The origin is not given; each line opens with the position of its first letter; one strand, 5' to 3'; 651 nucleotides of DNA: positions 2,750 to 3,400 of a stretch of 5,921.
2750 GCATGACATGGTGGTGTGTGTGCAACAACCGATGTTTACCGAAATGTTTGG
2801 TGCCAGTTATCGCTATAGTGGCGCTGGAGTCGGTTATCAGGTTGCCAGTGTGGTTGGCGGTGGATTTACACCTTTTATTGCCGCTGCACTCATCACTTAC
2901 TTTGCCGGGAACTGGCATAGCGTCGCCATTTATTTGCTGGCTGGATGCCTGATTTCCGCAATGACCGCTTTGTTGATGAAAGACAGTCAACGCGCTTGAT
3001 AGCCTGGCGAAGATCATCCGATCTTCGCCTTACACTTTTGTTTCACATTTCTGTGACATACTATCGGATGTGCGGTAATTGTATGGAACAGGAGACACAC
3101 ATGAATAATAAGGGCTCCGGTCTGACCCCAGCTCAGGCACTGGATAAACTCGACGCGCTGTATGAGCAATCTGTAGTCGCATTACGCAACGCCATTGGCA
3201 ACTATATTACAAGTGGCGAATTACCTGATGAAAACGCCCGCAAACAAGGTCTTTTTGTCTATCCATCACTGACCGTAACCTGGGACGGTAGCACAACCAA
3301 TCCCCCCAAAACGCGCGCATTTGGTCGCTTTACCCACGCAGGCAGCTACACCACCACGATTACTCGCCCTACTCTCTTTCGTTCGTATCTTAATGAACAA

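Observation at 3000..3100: Compact shiA-amn spacer: terminator hairpin followed by a TCACA-N4-TGTGA inverted motif over the likely amn promoter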

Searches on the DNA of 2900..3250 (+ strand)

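Call 3: search_dna_similar(query=window:2900-3250:+, collection=ecoli_genomes, mode=near, max_rows=10)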
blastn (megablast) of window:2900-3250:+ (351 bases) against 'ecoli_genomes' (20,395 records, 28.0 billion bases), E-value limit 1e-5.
Records with a match: 5410; places in all: 5414; records where one place covers at least 80% of the query: 5395.
Genomes with a match: 5410 of 5426; with a place that covers at least 80% of the query: 5395. Places per genome that has any: lowest 1, median 1, highest 2. On chromosomes: 5412 places; on plasmids: 2.
Best place of each record, by identity: >=99% 1590; 95-99% 3812; 90-95% 8.
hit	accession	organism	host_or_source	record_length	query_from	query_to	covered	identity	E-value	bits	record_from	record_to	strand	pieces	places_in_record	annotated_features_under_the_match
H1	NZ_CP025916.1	Escherichia coli strain 120899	Homo sapiens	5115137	1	351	100%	100.0%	0e+0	649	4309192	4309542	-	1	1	amn: AMP nucleosidase | shiA: shikimate transporter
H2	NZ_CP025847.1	Escherichia coli strain 602354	Homo sapiens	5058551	1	351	100%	100.0%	0e+0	649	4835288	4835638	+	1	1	amn: AMP nucleosidase | shiA: shikimate transporter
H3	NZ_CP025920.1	Escherichia coli strain 103605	Homo sapiens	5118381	1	351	100%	100.0%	0e+0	649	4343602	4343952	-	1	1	amn: AMP nucleosidase | shiA: shikimate transporter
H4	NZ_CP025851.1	Escherichia coli strain 510016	Homo sapiens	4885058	1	351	100%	100.0%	0e+0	649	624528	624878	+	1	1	amn: AMP nucleosidase | shiA: shikimate transporter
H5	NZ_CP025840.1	Escherichia coli strain 214-4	Homo sapiens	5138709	1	351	100%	100.0%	0e+0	649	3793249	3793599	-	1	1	amn: AMP nucleosidase | shiA: shikimate transporter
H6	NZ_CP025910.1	Escherichia coli strain 204446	Homo sapiens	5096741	1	351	100%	100.0%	0e+0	649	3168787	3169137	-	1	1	amn: AMP nucleosidase | shiA: shikimate transporter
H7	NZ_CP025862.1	Escherichia coli strain 504237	Homo sapiens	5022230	1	351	100%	100.0%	0e+0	649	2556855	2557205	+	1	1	amn: AMP nucleosidase | shiA: shikimate transporter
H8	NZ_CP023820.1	Escherichia coli strain 7/2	Homo sapiens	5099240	1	351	100%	100.0%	0e+0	649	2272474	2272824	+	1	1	amn: AMP nucleosidase | shiA: shikimate transporter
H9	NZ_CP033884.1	Escherichia coli strain 50579417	Homo sapiens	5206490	1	351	100%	100.0%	0e+0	649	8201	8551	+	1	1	amn: AMP nucleosidase | shiA: shikimate transporter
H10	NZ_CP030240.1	Escherichia coli strain ER1709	-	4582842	1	351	100%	100.0%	0e+0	649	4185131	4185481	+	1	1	amn: AMP nucleosidase | shiA: shikimate transporter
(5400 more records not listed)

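Call 44: search_dna_similar(query=window:3000-3100:+, collection=ecoli_genomes, mode=near, rows=spread, max_rows=12)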
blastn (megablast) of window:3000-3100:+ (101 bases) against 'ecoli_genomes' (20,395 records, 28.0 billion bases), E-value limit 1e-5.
Records with a match: 5399; places in all: 5401; records where one place covers at least 80% of the query: 5397.
Genomes with a match: 5399 of 5426; with a place that covers at least 80% of the query: 5397. Places per genome that has any: lowest 1, median 1, highest 2. On chromosomes: 5399 places; on plasmids: 2.
Best place of each record, by identity: >=99% 2899; 95-99% 2500.
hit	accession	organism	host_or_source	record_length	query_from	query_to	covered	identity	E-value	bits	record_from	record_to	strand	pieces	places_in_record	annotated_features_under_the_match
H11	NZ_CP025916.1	Escherichia coli strain 120899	Homo sapiens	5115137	1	101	100%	100.0%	7e-45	187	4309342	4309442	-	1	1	none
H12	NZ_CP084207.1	Escherichia coli strain EC2648-R1-1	conjugation assay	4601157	1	101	100%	100.0%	7e-45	187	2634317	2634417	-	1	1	none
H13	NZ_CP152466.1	Escherichia coli strain Sel(eng_pnp-mut)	not applicable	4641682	1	101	100%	100.0%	7e-45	187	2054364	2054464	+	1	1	none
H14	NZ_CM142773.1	Escherichia coli strain GPEC1446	chicken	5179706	1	101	100%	100.0%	7e-45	187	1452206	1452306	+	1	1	none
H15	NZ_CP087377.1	Escherichia coli strain RIVM_C019217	Homo sapiens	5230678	1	101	100%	99.0%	3e-43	182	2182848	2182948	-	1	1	none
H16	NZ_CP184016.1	Escherichia coli strain 1380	Homo sapiens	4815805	1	101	100%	99.0%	3e-43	182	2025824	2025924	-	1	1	none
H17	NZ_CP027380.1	Escherichia coli strain 2013C-3250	missing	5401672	1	101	100%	98.0%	1e-41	176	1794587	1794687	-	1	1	none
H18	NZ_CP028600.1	Escherichia coli strain 147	cattle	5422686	1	101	100%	98.0%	1e-41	176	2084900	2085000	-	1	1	none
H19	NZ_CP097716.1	Escherichia coli strain MS1718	Chicken blood (Gallus gallus)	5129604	1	101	100%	98.0%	1e-41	176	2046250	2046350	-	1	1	none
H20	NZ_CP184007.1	Escherichia coli strain 1290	Homo sapiens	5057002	1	101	100%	98.0%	1e-41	176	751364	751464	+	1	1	none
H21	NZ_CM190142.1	Escherichia coli strain 21964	Homo sapiens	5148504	1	101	100%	98.0%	1e-41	176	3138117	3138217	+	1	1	none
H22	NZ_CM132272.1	Escherichia coli strain 20AR0354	Homo sapiens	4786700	60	101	42%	100.0%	4e-12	79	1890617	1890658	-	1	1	none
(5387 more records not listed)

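Call 55: get_annotated_region(hit=H15, flank=10)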
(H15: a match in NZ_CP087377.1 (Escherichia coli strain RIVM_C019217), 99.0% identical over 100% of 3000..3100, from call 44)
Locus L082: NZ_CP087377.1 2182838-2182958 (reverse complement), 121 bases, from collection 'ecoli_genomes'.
description: Escherichia coli strain RIVM_C019217 chromosome, complete genome
organism: Escherichia coli strain RIVM_C019217 (NCBI taxid 562)
replicon: chromosome; assembly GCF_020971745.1
host: Homo sapiens; source: -; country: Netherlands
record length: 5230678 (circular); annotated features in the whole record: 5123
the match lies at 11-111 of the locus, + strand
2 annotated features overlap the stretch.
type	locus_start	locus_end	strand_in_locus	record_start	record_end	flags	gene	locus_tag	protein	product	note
CDS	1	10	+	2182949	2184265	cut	shiA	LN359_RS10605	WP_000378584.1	shikimate transporter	-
CDS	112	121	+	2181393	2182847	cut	amn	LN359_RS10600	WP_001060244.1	AMP nucleosidase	-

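Call 56: get_annotated_region(hit=H17, flank=10)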
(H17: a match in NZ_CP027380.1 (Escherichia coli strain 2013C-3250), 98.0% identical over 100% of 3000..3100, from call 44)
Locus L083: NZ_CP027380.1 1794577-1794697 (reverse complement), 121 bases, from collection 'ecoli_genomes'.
description: Escherichia coli strain 2013C-3250 chromosome, complete genome
organism: Escherichia coli strain 2013C-3250 (NCBI taxid 562)
replicon: chromosome; assembly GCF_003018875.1
host: missing; source: stool; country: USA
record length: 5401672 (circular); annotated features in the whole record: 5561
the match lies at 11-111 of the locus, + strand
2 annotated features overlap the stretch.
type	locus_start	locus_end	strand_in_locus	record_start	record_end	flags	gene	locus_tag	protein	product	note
CDS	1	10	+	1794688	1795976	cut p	shiA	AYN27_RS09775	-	shikimate transporter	frameshifted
CDS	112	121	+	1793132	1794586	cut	amn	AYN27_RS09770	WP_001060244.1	AMP nucleosidase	-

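Call 57: get_annotated_region(hit=H19, flank=10)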
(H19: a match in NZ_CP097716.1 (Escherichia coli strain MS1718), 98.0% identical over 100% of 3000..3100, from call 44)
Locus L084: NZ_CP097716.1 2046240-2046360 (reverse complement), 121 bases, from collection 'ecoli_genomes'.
description: Escherichia coli strain MS1718 chromosome, complete genome
organism: Escherichia coli strain MS1718 (NCBI taxid 562)
replicon: chromosome; assembly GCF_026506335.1
host: -; source: Chicken blood (Gallus gallus); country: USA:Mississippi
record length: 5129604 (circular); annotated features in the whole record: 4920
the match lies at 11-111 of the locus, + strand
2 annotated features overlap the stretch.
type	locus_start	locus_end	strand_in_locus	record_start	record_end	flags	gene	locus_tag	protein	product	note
CDS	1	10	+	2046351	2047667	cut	shiA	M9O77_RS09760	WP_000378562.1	shikimate transporter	-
CDS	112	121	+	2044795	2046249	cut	amn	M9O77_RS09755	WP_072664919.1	AMP nucleosidase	-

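Call 58: get_annotated_region(hit=H21, flank=10)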
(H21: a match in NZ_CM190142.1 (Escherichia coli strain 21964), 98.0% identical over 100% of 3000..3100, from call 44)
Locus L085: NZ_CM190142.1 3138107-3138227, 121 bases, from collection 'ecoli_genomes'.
description: Escherichia coli strain 21964 chromosome, whole genome shotgun sequence
organism: Escherichia coli strain 21964 (NCBI taxid 562)
replicon: chromosome; assembly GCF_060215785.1
host: Homo sapiens; source: not collected; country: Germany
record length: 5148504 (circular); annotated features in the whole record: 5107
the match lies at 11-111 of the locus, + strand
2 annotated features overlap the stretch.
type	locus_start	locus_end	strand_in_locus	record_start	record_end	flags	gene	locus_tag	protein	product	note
CDS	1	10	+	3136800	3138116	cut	shiA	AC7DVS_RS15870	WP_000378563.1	shikimate transporter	-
CDS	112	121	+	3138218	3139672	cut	amn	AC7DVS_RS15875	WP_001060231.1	AMP nucleosidase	-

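Call 59: get_annotated_region(hit=H22, flank=150)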
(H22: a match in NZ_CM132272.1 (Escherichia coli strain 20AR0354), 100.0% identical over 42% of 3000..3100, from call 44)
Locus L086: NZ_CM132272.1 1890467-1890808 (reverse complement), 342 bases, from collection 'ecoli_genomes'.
description: Escherichia coli strain 20AR0354 chromosome, whole genome shotgun sequence
organism: Escherichia coli strain 20AR0354 (NCBI taxid 562)
replicon: chromosome; assembly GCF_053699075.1
host: Homo sapiens; source: Midstream urine; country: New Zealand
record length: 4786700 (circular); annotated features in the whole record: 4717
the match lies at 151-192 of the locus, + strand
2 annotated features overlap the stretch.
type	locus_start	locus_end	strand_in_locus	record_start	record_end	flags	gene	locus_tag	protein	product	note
CDS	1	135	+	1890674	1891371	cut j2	-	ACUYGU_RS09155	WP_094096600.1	IS1-like element IS1A family transposase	programmed frameshift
CDS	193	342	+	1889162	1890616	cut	amn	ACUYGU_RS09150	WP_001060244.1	AMP nucleosidase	-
